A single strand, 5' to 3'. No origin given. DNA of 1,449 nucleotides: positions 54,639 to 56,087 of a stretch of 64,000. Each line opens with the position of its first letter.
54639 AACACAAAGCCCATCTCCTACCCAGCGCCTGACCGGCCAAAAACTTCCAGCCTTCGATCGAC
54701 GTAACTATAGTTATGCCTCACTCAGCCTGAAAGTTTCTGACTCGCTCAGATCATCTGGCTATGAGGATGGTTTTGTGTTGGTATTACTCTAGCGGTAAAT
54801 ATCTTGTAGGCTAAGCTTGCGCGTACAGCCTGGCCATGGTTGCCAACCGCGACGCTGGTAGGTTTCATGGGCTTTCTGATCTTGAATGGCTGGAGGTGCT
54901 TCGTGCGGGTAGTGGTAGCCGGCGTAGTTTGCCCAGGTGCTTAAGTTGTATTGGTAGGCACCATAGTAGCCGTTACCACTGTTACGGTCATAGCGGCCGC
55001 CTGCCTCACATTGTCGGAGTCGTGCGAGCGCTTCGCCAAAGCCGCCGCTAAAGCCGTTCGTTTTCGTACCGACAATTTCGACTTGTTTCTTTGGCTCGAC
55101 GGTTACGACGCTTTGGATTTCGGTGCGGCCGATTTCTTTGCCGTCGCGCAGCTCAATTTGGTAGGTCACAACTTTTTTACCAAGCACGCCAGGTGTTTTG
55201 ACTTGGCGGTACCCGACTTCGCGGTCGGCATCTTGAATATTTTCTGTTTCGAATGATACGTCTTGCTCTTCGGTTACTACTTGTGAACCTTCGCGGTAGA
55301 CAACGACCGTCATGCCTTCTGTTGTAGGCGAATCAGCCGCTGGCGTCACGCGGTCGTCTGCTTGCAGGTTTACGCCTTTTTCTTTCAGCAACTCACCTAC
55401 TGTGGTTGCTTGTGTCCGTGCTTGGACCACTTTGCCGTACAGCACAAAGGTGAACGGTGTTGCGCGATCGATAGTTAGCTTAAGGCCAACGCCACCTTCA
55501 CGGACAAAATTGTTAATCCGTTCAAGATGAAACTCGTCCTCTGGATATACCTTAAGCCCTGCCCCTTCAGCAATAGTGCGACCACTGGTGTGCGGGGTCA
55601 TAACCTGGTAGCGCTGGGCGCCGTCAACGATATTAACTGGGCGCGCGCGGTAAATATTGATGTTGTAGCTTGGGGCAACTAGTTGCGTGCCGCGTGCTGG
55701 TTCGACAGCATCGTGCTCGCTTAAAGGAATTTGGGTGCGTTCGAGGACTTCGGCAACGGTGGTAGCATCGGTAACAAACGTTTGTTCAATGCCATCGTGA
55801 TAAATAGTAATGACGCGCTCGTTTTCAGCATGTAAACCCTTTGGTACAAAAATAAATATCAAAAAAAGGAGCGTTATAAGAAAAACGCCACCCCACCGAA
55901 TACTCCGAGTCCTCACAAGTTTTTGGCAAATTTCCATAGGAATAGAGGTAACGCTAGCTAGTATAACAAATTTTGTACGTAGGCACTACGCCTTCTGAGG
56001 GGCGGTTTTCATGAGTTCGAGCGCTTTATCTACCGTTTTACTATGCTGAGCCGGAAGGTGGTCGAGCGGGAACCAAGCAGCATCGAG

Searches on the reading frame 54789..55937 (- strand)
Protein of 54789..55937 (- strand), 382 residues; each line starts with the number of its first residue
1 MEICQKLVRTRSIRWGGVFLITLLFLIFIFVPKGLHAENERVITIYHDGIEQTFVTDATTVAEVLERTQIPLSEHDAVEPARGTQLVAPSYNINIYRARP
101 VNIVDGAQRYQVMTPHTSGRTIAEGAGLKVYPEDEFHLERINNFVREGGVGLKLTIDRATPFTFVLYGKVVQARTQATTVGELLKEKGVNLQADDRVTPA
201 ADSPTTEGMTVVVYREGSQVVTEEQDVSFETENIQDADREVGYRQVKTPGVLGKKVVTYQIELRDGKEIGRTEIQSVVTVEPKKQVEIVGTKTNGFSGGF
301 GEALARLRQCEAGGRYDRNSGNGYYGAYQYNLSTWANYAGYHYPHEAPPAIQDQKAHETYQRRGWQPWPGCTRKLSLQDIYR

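Call 77: search_protein_families(library=pfam, max_evalue=0.00001, proteins=[window:54789-55937:-])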
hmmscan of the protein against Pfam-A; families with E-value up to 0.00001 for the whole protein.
window:54789-55937:- (382 aa): 3 families
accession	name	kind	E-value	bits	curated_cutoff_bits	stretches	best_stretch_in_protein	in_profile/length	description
PF03990.20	DUF348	-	8.5e-21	73.8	24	2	168-202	7-41/41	G5-linked-Ubiquitin-like domain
PF06737.19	Transglycosylas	-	4.4e-17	62.9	27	1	305-371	8-77/77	Transglycosylase-like domain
PF07501.17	G5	-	3e-16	59.8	23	1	220-292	3-75/75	G5 domain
